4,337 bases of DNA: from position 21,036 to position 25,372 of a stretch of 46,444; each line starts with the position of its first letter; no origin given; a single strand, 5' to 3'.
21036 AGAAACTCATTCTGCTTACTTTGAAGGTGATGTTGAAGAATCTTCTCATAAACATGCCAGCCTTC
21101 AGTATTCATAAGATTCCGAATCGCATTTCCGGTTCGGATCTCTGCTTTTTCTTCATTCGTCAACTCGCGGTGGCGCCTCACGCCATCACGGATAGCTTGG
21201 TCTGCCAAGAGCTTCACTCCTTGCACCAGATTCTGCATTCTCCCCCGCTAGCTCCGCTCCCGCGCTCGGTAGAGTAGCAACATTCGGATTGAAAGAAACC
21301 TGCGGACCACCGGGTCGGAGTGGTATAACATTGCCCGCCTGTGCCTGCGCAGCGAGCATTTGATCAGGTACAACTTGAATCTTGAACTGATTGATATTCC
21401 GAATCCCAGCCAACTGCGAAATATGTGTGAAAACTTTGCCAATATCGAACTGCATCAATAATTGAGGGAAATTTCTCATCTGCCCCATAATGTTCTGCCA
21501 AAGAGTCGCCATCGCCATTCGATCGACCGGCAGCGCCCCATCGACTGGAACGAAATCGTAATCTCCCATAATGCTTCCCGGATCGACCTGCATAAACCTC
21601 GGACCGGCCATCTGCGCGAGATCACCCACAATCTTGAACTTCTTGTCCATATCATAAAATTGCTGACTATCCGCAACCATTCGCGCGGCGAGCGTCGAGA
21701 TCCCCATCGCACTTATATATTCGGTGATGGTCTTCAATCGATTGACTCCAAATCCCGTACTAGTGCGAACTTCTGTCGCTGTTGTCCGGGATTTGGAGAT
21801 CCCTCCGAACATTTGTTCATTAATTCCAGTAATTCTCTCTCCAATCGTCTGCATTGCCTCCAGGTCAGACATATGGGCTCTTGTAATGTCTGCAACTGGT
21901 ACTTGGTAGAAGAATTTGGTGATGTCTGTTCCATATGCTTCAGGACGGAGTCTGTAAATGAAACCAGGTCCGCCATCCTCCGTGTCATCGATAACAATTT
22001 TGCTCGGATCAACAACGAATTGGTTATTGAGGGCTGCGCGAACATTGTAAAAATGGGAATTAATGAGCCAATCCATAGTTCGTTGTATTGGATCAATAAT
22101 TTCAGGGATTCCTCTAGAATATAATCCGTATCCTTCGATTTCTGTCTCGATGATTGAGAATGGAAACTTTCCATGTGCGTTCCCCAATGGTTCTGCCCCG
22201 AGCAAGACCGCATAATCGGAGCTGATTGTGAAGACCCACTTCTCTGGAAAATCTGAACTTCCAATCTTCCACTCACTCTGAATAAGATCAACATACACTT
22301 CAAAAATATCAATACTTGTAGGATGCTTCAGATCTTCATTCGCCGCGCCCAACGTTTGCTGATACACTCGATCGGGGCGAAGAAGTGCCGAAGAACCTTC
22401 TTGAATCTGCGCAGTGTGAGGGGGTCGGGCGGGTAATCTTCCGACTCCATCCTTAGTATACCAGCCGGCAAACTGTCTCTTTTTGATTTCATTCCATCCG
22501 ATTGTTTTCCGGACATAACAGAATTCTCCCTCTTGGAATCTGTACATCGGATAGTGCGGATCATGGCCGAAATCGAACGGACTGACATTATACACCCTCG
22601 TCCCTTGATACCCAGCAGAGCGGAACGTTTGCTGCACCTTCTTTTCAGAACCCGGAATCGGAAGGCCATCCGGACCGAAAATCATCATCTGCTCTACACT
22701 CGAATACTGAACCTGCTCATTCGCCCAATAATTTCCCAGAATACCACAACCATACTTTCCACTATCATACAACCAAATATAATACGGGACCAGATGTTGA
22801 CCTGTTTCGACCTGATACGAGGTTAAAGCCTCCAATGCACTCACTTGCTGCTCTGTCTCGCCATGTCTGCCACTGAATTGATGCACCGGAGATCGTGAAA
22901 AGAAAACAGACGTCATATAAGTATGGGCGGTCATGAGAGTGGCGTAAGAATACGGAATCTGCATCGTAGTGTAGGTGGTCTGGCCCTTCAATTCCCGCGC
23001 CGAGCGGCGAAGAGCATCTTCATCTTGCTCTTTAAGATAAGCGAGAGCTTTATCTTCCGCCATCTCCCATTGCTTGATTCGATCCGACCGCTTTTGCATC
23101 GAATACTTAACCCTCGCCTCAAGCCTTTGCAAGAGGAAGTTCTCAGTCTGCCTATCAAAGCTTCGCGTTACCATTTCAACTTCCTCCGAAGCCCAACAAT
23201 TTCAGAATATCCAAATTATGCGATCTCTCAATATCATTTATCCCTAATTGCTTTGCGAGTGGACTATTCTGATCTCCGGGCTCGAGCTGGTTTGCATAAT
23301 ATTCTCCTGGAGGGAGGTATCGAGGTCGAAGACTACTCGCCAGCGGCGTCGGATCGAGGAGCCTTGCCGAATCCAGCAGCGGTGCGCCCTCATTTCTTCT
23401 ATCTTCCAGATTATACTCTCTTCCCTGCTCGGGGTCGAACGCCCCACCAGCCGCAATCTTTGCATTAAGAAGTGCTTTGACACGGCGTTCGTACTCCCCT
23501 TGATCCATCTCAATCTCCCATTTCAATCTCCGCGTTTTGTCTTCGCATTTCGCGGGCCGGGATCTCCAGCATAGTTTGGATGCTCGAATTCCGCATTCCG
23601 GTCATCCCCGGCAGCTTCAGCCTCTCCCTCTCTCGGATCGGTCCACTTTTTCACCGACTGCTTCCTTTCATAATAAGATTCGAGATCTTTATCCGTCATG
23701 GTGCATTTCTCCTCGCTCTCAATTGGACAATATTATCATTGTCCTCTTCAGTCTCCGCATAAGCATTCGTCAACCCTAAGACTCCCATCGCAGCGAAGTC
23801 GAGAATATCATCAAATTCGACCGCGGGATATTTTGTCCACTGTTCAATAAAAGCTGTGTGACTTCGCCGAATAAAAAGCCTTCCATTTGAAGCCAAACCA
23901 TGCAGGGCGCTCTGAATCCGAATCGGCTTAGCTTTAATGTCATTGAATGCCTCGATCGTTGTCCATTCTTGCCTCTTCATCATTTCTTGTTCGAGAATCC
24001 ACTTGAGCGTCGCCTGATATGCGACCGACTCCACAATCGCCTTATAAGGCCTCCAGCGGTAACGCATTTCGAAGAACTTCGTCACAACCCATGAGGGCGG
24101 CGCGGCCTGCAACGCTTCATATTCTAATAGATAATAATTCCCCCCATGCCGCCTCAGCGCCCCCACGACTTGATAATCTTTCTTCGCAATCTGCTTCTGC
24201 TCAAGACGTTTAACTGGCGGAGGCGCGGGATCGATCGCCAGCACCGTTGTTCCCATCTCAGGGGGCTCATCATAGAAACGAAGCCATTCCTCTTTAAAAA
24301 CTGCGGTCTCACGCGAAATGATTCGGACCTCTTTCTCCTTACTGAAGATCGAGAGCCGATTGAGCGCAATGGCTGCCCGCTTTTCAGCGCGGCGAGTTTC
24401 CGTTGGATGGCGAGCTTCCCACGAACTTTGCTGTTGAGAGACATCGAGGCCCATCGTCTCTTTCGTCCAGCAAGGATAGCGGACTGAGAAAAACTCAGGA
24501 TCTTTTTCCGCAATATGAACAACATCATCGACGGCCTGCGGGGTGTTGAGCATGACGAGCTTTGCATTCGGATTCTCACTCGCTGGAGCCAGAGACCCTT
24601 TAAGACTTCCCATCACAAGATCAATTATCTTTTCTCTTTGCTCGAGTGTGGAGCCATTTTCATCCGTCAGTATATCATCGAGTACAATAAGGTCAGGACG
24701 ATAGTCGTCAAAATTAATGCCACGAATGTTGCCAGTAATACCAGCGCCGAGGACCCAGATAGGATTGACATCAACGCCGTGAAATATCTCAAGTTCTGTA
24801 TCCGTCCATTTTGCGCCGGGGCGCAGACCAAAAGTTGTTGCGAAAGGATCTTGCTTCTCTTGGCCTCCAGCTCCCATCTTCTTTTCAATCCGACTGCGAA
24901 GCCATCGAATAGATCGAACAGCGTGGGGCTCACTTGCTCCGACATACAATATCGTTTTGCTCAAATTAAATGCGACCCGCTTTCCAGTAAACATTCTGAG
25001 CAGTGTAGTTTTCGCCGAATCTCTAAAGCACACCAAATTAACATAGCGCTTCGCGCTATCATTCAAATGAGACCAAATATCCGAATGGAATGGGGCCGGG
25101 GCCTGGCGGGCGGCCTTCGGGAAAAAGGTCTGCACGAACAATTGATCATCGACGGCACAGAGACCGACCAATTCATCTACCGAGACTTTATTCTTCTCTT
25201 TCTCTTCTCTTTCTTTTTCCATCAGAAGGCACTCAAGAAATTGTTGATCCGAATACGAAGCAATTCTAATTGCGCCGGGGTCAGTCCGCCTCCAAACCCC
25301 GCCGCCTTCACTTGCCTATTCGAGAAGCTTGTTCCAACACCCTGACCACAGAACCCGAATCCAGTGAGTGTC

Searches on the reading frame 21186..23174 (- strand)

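Call 11: search_protein_families(library=pfam, proteins=[window:21186-23174:-], max_evalue=0.001)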
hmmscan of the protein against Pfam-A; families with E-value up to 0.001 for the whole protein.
window:21186-23174:- (662 aa): 1 family
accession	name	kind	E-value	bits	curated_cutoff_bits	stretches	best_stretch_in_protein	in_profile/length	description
PF23899.1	SU10_portal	-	2.8e-18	66.2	30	1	85-612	60-584/593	Phage SU10 portal protein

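Call 12: search_protein_families(library=phrogs, proteins=[window:21186-23174:-], max_evalue=0.001)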
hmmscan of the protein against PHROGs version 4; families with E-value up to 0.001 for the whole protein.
window:21186-23174:- (662 aa): 3 families
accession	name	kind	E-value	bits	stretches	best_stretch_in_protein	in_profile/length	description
phrog_332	-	connector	1.1e-27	97.6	1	9-612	5-517/560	head-tail adaptor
phrog_1216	-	head and packaging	4.7e-10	39.6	1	333-606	337-601/714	portal protein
phrog_15554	-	head and packaging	1.2e-05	24.6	1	323-603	345-623/666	portal protein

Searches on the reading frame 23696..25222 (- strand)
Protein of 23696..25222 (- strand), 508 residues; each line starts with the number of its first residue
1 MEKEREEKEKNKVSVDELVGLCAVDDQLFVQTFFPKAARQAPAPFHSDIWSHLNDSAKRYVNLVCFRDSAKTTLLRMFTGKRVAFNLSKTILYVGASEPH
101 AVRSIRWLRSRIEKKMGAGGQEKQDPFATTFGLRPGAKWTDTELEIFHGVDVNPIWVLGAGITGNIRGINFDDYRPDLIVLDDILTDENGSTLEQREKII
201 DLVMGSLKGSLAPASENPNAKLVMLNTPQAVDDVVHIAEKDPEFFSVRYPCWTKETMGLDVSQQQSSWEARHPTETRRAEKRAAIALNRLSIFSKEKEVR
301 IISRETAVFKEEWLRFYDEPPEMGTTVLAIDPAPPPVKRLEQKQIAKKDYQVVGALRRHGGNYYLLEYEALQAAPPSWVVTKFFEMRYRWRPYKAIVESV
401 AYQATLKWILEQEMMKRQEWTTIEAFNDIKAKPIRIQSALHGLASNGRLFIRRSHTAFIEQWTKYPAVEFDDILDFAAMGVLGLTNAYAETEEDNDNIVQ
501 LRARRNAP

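Call 11: search_protein_families(library=pfam, proteins=[window:23696-25222:-], max_evalue=0.001)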
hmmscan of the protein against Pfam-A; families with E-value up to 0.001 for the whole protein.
window:23696-25222:- (508 aa): 1 family
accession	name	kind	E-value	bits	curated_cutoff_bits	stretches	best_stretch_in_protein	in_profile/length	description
PF22530.2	Terminase-T7_RNaseH-like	-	0.00055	20.6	27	0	355-449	15-108/108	Terminase Bacteriophage T7, Ribonuclease H-like domain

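Call 12: search_protein_families(library=phrogs, proteins=[window:23696-25222:-], max_evalue=0.001)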
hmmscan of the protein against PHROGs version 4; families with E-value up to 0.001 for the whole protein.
window:23696-25222:- (508 aa): 2 families
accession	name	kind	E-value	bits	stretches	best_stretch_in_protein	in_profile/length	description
phrog_38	-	head and packaging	1.2e-58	200.4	1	5-494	257-713/760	terminase large subunit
phrog_5573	-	head and packaging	0.0002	21.8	1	307-479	63-229/250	terminase large subunit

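Call 26: find_related_loci(query=window:23696-25222:-, collection=viral_contigs, flank=10000)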
Query window:23696-25222:- (508 aa) in viral_contigs; peptide patterns used: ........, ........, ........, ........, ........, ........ (x = any residue, [..] = any of these).
20 stretches matched a pattern; 2 encode a relative of the query (tblastn E <= 1e-3); 2 distinct loci.
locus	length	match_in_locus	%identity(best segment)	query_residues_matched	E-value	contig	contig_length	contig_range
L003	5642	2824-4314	81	11-508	0e+0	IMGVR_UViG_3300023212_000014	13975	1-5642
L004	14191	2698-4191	79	11-508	0e+0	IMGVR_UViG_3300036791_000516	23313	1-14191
